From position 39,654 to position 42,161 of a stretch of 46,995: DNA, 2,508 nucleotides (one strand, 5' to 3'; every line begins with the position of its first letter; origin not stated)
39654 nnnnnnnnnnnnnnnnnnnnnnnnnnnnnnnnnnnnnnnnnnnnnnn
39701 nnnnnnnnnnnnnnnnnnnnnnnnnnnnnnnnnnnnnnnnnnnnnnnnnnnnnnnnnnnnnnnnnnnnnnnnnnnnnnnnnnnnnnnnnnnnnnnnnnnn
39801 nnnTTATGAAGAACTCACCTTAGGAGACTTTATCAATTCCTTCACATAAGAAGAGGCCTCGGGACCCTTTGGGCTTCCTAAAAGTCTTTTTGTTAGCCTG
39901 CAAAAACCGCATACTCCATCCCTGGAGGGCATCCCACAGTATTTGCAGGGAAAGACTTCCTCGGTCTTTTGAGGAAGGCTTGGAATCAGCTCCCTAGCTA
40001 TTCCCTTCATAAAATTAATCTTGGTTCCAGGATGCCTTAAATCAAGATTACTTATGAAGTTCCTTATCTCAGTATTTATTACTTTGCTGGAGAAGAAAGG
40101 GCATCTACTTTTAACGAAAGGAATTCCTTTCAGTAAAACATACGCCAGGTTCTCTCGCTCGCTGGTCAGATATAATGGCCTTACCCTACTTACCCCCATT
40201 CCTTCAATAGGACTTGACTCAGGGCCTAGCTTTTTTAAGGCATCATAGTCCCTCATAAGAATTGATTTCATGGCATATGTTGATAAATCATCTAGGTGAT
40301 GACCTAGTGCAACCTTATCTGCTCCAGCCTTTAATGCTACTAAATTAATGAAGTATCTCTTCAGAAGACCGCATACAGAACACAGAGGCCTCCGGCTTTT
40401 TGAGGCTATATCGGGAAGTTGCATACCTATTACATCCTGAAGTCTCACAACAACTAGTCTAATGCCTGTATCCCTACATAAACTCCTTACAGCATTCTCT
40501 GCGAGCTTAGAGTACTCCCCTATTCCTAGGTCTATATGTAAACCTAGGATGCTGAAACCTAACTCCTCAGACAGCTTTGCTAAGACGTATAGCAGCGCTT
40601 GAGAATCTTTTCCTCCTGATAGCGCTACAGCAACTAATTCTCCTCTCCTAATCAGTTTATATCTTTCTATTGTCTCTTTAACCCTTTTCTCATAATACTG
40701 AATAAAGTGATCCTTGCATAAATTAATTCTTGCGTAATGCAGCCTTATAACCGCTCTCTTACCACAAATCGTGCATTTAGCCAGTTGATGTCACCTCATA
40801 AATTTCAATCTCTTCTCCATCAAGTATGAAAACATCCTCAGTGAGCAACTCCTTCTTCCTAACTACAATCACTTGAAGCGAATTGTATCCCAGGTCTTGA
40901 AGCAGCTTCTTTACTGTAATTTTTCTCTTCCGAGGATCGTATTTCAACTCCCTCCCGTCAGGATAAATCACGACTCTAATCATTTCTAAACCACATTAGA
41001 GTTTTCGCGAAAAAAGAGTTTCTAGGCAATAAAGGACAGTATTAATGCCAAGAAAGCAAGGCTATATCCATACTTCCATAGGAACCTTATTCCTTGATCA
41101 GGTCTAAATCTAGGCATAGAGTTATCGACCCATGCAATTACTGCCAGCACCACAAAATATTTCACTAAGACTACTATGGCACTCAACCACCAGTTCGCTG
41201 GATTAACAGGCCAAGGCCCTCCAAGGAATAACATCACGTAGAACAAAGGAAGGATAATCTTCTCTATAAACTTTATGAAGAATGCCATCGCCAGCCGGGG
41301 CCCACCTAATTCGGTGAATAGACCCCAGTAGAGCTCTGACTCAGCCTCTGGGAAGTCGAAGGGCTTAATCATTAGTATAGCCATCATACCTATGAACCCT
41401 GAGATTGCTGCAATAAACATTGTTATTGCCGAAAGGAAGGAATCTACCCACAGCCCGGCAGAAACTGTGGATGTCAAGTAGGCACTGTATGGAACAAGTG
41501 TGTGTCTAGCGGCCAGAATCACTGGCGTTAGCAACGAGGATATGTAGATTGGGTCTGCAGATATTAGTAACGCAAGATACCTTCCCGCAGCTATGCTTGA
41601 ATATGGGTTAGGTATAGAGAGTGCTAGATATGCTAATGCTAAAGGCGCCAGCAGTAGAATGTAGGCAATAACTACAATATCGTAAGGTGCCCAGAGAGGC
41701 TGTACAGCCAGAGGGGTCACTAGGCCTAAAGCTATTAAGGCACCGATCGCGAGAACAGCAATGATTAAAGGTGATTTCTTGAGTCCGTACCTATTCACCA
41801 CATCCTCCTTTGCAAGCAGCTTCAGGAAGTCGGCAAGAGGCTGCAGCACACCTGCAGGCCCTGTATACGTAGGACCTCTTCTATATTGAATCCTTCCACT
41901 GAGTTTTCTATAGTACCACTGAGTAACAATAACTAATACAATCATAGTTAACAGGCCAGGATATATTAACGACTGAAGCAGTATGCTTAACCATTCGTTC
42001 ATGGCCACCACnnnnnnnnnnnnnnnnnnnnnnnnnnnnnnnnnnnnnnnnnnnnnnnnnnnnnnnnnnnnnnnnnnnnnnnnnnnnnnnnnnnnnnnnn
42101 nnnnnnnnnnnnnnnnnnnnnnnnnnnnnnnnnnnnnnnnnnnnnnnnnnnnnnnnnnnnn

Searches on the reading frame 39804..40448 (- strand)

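Call 44: search_protein_families(library=ncbifam, proteins=[window:39804-40448:-], max_evalue=0.01)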
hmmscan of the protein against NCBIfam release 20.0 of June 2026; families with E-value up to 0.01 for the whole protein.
window:39804-40448:- (214 aa): 5 families
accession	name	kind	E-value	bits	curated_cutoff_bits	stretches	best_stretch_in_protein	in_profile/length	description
NF049949.1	tRNAsynTtuAPyrococ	equivalog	6.6e-34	117.4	450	1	2-186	109-290/292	tRNA-5-methyluridine(54) 2-sulfurtransferase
NF047749.1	tRNAThiolNcsA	equivalog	5.6e-16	58.5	500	1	7-187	125-317/322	tRNA 2-thiolation protein NcsA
TIGR00269.1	TIGR00269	hypoth_equivalog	6.7e-15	55.3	62.75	1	86-188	1-103/104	TIGR00269 family protein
NF007972.0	PRK10696.1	equivalog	3.6e-12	46.2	272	1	20-151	121-249/295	tRNA 2-thiocytidine(32) synthetase TtcA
TIGR02432.1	lysidine_TilS_N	equivalog_domain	0.0017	18.3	93.6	1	33-112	90-168/189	tRNA lysidine(34) synthetase TilS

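Call 45: search_protein_families(library=pfam, proteins=[window:39804-40448:-], max_evalue=0.01)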
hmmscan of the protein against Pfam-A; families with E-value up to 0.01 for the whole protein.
window:39804-40448:- (214 aa): 0 families

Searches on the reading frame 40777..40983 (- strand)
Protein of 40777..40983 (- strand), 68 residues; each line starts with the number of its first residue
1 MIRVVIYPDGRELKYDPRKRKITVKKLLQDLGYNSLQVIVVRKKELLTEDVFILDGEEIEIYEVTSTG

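Call 44: search_protein_families(library=ncbifam, proteins=[window:40777-40983:-], max_evalue=0.01)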
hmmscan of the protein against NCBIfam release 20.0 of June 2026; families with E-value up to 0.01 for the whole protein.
window:40777-40983:- (68 aa): 2 families
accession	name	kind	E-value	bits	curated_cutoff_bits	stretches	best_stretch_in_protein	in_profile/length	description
NF006231.0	PRK08364.1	equivalog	0.0083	16.4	80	1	1-68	4-70/70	sulfur carrier protein ThiS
TIGR01644.1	phage_P2_V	subfamily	0.0084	15.7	46.75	1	4-63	92-154/192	phage baseplate assembly protein V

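Call 45: search_protein_families(library=pfam, proteins=[window:40777-40983:-], max_evalue=0.01)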
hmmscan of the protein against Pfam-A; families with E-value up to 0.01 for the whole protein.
window:40777-40983:- (68 aa): 0 families

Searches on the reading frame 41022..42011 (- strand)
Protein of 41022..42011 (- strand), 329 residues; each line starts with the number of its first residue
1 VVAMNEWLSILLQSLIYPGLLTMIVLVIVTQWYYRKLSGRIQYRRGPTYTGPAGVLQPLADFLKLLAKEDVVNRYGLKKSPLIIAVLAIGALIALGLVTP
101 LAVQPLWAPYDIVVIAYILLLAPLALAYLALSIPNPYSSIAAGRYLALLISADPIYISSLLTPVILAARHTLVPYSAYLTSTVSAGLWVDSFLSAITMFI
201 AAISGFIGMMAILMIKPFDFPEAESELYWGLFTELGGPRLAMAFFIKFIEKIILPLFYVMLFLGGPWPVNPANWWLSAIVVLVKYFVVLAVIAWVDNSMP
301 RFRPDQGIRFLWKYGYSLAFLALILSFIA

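Call 44: search_protein_families(library=ncbifam, proteins=[window:41022-42011:-], max_evalue=0.01)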
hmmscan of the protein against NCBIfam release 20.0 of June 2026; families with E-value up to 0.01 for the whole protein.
window:41022-42011:- (329 aa): 7 families
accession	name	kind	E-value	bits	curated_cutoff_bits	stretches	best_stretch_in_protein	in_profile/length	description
NF004741.0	PRK06076.1-2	equivalog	1.1e-45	156.3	305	1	11-328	21-331/337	NADH-quinone oxidoreductase subunit NuoH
NF040610.1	F420_dehyd_FpoH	exception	1.3e-28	100.4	475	1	6-324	5-330/339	F420H2 dehydrogenase subunit FpoH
NF004745.0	PRK06076.1-6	equivalog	4e-25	88.8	450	1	10-324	15-327/341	NADH-quinone oxidoreductase subunit NuoH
NF004740.0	PRK06076.1-1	equivalog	8.7e-24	84.6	399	1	7-325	11-315/325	NADH-quinone oxidoreductase subunit NuoH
NF004743.0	PRK06076.1-4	equivalog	1.5e-22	80.1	494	1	10-314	16-326/433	NADH-quinone oxidoreductase subunit NuoH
NF004742.0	PRK06076.1-3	equivalog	2.3e-22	79.7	531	1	21-324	33-342/356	NADH-quinone oxidoreductase subunit NuoH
NF004744.0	PRK06076.1-5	equivalog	8.9e-20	71.1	542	1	20-276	38-293/372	NADH-quinone oxidoreductase subunit NuoH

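Call 45: search_protein_families(library=pfam, proteins=[window:41022-42011:-], max_evalue=0.01)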
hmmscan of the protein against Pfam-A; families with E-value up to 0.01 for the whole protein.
window:41022-42011:- (329 aa): 1 family
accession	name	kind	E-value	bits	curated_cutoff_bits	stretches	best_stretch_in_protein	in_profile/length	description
PF00146.26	NADHdh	-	4.3e-63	213.9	27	1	21-325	8-296/298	NADH dehydrogenase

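Call 67: search_solved_structures(query=window:41022-42011:-, max_evalue=1e-10, show_alignments=0)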
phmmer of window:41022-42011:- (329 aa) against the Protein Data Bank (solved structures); distinct sequences matched with E-value up to 1e-10: 24.
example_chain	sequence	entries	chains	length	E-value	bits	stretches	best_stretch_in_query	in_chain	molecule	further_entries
8ud1_1H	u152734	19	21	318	9.9e-21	77.7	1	11-322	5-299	NADH-ubiquinone oxidoreductase chain 1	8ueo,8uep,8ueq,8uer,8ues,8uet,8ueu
5gpn_e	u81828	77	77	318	4.1e-20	75.6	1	11-322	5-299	NADH-ubiquinone oxidoreductase chain 1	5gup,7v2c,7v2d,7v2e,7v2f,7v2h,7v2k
9w2u_H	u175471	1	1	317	1.5e-18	70.5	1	14-321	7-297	NADH-ubiquinone oxidoreductase chain 1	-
5lc5_H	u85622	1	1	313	1.6e-18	70.5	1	14-321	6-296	NADH-ubiquinone oxidoreductase chain 1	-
5ldw_H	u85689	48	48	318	1.6e-18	70.4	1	14-321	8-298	NADH-ubiquinone oxidoreductase chain 1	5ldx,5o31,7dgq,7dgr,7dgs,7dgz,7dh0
7eu3_A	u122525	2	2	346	1.8e-18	70.3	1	20-320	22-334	NAD(P)H-quinone oxidoreductase subunit 1, chloroplastic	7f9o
7nyh_H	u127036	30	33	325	2.1e-17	66.8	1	15-325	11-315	NADH-quinone oxidoreductase subunit H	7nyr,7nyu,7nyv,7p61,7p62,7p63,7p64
5lnk_H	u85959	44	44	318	5.2e-17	65.4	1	14-321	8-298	Mitochondrial complex I, ND1 subunit | NADH-ubiquinone oxidoreductase chain 1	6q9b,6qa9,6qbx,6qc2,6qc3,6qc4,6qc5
9grx_A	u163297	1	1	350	6.1e-17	65.2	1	19-314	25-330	NAD(P)H-quinone oxidoreductase subunit 1, chloroplastic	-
7wff_A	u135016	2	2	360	8.2e-17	64.8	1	9-320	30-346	NAD(P)H-quinone oxidoreductase subunit 1, chloroplastic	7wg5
6g2j_H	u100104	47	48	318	1.5e-16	63.9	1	13-322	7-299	NADH-ubiquinone oxidoreductase chain 1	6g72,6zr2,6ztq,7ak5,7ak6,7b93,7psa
6cfw_M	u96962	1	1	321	2.1e-16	63.4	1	26-324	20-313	Mbh13 NADH dehydrogenase subunit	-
5xtc_s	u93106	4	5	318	3.9e-16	62.6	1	14-324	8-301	NADH-ubiquinone oxidoreductase chain 1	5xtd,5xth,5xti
9ti4_s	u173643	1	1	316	4.3e-16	62.4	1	15-327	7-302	NADH-ubiquinone oxidoreductase chain 1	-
9cwt_s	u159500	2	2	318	4.5e-16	62.4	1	14-327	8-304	NADH-ubiquinone oxidoreductase chain 1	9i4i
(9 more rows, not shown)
